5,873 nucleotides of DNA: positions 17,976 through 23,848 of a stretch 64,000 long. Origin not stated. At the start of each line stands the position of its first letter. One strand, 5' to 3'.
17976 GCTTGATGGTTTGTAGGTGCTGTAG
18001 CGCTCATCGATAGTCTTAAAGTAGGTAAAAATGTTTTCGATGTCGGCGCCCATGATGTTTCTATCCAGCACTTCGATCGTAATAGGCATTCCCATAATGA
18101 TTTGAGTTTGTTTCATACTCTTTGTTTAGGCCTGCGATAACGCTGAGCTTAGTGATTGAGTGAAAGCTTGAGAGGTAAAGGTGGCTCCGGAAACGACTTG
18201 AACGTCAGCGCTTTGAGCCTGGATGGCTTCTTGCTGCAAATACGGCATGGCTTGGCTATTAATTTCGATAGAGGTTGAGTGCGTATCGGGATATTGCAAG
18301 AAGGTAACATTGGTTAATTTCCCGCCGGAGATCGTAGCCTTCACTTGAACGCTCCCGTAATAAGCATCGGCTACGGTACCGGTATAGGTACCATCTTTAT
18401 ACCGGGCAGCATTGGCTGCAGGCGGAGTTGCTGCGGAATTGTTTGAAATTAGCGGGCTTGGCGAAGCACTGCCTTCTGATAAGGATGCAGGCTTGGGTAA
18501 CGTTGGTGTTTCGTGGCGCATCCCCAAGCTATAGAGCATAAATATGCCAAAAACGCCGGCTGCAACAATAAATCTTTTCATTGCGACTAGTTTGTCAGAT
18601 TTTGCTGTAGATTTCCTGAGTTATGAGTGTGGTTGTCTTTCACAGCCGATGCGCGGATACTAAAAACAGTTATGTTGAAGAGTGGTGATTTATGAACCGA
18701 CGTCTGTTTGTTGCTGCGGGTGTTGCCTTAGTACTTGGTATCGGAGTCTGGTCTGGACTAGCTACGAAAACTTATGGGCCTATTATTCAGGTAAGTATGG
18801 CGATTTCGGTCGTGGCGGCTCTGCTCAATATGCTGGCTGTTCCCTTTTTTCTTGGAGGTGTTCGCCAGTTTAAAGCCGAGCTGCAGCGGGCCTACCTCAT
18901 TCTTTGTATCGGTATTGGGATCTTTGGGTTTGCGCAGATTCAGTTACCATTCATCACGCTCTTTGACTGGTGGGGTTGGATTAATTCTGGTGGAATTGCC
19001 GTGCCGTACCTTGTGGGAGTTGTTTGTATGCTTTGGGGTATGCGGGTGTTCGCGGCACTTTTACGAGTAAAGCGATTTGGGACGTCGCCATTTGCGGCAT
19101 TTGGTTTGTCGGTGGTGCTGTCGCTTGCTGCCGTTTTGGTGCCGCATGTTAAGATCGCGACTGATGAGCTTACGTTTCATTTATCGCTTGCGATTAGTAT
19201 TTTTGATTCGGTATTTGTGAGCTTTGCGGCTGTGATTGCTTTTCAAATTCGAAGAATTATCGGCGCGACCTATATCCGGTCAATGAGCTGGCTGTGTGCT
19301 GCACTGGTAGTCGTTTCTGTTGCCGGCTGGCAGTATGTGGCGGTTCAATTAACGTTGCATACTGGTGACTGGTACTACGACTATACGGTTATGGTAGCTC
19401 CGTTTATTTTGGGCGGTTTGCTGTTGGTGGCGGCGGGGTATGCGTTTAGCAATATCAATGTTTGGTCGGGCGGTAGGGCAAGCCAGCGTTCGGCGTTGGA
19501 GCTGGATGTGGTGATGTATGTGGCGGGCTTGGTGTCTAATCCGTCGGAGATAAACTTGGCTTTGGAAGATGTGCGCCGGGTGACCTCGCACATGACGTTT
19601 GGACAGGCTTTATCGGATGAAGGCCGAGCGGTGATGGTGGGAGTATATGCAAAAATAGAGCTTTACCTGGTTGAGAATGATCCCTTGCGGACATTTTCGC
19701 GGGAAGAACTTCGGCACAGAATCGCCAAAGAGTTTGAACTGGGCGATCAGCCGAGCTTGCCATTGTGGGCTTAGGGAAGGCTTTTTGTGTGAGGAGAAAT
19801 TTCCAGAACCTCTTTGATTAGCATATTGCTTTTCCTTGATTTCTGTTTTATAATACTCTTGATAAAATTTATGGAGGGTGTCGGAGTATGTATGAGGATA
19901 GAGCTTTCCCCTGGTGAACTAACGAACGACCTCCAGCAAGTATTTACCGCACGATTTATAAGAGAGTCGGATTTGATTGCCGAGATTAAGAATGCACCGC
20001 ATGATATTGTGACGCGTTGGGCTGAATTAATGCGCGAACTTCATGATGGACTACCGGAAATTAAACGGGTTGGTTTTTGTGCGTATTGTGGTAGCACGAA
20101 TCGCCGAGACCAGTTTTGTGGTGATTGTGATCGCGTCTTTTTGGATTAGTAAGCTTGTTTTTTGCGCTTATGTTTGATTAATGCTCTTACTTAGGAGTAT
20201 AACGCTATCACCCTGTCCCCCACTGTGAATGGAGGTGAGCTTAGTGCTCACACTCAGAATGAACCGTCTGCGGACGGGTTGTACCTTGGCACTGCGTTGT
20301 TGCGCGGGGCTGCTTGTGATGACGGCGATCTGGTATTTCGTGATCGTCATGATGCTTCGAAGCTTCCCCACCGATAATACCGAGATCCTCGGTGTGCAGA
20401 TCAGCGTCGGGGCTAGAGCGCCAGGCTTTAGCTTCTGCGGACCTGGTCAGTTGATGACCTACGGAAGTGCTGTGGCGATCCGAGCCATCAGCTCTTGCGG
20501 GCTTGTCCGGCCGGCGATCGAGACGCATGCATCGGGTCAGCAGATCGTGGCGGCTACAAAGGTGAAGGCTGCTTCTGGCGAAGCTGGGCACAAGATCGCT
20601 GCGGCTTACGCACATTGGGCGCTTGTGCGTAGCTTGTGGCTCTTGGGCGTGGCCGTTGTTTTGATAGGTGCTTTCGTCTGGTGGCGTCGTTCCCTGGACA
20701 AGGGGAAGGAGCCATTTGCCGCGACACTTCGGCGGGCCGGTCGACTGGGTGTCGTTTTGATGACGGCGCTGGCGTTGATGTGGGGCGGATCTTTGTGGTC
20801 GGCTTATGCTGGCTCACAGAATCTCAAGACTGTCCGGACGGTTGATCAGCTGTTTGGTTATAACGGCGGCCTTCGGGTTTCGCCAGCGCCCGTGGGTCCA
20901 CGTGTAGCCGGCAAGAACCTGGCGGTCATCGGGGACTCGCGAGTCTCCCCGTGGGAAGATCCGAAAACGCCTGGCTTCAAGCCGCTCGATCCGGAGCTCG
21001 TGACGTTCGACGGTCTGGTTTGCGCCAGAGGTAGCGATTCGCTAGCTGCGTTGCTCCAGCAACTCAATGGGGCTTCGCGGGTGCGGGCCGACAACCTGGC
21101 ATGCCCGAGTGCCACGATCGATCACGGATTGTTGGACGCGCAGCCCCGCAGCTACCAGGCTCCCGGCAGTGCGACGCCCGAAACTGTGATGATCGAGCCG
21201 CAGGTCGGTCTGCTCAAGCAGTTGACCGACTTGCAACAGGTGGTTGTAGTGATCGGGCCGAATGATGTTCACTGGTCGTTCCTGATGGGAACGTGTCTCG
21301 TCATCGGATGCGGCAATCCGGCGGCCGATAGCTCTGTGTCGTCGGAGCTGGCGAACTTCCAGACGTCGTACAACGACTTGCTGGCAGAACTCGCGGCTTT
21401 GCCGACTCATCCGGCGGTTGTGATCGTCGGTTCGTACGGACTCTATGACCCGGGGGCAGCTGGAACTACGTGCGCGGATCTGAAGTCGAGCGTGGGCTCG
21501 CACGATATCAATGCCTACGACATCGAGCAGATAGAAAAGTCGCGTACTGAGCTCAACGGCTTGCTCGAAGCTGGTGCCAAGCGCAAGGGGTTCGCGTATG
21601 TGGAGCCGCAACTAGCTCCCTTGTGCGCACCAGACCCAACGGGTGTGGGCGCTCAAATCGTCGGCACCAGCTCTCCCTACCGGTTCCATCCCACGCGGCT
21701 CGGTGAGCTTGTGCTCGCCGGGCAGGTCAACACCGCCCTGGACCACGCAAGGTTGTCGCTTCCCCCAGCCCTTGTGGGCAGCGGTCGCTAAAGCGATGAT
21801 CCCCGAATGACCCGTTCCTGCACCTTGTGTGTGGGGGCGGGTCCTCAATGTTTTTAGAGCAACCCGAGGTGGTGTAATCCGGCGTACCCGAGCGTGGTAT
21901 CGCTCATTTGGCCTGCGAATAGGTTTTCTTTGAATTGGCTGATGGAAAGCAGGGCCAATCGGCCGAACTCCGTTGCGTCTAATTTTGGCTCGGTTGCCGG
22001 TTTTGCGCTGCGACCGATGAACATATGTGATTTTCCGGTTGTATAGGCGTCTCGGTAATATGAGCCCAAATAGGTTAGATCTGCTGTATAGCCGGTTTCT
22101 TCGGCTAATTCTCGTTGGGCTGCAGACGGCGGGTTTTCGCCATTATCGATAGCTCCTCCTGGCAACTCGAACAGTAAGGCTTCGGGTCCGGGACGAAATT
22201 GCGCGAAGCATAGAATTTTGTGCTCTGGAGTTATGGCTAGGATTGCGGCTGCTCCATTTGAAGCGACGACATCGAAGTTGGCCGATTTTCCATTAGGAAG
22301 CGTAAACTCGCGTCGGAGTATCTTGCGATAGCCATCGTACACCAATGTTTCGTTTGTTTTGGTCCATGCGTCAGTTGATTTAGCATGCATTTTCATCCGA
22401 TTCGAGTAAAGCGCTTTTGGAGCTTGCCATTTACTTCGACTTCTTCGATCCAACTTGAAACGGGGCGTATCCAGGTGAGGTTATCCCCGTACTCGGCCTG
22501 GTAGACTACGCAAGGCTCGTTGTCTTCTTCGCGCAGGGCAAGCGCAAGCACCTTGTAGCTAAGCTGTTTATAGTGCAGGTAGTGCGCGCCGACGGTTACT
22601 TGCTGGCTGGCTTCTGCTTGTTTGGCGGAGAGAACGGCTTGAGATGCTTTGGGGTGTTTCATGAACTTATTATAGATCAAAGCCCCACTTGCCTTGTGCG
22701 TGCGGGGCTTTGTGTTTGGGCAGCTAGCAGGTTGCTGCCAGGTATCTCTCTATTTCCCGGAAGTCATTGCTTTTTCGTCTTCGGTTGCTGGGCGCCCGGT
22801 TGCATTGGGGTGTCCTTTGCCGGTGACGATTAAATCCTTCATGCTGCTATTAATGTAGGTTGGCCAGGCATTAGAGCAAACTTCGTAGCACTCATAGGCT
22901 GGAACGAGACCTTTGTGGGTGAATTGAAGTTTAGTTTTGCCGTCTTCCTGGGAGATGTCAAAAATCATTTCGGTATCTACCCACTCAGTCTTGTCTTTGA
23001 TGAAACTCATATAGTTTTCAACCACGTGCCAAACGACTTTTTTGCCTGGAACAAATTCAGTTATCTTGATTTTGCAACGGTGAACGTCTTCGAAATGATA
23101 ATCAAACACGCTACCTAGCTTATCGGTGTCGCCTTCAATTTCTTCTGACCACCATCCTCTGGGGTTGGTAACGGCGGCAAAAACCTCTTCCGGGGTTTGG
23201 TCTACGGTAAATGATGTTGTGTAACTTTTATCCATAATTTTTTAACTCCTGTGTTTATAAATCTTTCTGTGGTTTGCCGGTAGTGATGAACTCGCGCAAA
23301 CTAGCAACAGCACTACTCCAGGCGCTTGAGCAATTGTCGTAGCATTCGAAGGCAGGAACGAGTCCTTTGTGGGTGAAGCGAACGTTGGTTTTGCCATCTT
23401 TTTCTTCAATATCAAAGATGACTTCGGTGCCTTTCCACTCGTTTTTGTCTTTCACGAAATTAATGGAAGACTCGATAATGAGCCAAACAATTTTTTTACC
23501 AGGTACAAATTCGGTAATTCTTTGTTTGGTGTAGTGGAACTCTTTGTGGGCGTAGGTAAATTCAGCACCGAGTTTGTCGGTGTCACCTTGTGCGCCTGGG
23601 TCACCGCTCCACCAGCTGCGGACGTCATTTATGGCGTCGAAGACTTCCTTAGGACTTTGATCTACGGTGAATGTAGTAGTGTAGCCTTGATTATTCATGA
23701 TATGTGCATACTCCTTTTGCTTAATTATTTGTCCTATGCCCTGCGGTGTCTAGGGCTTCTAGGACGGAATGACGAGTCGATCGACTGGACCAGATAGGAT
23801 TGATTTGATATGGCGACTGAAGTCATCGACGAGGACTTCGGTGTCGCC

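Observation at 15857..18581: Three-gene flavin module: FMN-binding (SGAT) lipoprotein-like protein, ApbE flavin transferase, membrane-embedded FNR-like NAD(P)H oxidoreductase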

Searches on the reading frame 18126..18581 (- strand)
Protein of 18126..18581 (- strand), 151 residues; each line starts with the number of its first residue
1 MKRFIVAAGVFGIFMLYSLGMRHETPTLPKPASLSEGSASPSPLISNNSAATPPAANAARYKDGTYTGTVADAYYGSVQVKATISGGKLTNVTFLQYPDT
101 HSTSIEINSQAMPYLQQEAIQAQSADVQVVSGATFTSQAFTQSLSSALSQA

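Call 3: search_protein_families(library=pfam, proteins=[window:18126-18581:-], max_evalue=0.01)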
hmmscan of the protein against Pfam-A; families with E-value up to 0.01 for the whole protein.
window:18126-18581:- (151 aa): 1 family
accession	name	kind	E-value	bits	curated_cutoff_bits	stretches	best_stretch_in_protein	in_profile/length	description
PF04205.19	FMN_bind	-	6.3e-11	43.2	22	1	74-148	2-76/77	FMN-binding domain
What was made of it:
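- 18126..18581 (-): Gene 1: a 151-aa membrane-anchored FMN_bind protein, the predicted ApbE substrate. It belongs to the same Pfam domain family as NqrC/RnfG. Pfam PF04205 gives 43.2 bits (call 3).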

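Call 4: search_protein_families(library=ncbifam, proteins=[window:18126-18581:-], max_evalue=0.01)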
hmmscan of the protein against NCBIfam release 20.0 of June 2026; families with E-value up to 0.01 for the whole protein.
window:18126-18581:- (151 aa): 1 family
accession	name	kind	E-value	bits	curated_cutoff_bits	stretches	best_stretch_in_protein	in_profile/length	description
NF041941.1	lipo_FMN_PplA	exception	0.00068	18.9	325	0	112-141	246-277/302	extracellular electron transfer flavoprotein PplA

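Call 42: search_solved_structures(query=window:18126-18581:-, max_evalue=1, show_alignments=2)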
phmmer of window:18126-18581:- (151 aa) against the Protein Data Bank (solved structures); distinct sequences matched with E-value up to 1: 4.
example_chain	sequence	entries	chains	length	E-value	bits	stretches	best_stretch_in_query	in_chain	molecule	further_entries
8p2a_A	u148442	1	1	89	5e-16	62.2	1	65-151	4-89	FMN-binding domain-containing protein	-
8p2b_A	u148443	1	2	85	0.0016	21.8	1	70-151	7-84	Clostridiaceae bacterium FMN4 domain 1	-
3o6u_A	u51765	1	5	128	0.0051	20.2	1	109-147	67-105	uncharacterized protein CPE2226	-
4h4j_A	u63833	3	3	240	0.91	12.9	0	57-116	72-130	hypothetical protein | Uncharacterized protein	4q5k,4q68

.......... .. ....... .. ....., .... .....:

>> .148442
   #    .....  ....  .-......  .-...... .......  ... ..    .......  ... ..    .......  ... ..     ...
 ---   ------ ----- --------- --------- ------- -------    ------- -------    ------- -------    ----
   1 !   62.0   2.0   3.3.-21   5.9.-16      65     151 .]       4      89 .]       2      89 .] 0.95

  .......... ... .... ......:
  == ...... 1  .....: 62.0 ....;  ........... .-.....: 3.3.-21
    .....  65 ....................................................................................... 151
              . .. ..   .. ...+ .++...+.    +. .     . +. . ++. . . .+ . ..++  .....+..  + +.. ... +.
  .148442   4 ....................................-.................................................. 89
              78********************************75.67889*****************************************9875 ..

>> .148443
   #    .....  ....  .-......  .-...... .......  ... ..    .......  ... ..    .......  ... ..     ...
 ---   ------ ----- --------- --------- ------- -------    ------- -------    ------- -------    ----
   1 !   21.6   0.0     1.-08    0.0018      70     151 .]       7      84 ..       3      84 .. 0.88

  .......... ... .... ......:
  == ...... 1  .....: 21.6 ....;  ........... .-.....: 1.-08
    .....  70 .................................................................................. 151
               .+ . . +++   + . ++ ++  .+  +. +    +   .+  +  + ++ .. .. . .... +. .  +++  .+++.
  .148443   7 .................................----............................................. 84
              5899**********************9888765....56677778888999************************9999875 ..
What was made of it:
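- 18126..18581 (-): No NqrC or RnfG chain is hit at E<=1 (call 42).
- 18180..18191 (-): SGAT flavinylation motif. Thr134 (18180..18182) is the predicted FMN phosphoester site. It aligns with SGAT of 8p2a (call 42).
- Tried and rejected: I rejected a fusion because the stop is a plain TAA and the FMN_bind protein ends where the solved domain 8p2a ends (call 42).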

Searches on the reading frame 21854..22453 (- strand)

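Call 54: search_protein_families(library=pfam, proteins=[window:21854-22453:-], max_evalue=0.001)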
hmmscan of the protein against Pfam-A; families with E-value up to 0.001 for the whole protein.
window:21854-22453:- (199 aa): 1 family
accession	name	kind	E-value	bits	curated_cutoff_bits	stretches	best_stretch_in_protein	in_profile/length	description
PF00293.34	NUDIX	-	3.8e-14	53.3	21.1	1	68-174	5-118/134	NUDIX domain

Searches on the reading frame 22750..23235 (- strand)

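Call 54: search_protein_families(library=pfam, proteins=[window:22750-23235:-], max_evalue=0.001)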
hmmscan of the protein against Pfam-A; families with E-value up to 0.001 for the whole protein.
window:22750-23235:- (161 aa): 1 family
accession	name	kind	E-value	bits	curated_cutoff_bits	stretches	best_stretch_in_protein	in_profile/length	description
PF08327.17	AHSA1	-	5.3e-09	36.8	22.1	1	14-134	3-122/125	Activator of Hsp90 ATPase homolog 1-like protein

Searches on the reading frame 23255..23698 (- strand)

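Call 64: search_protein_families(library=pfam, proteins=[window:23255-23698:-], max_evalue=0.0001)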
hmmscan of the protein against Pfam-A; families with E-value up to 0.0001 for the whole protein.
window:23255-23698:- (147 aa): 1 family
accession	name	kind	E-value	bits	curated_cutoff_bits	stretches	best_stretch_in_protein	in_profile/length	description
PF08327.17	AHSA1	-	2.5e-08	34.6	22.1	1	15-137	3-123/125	Activator of Hsp90 ATPase homolog 1-like protein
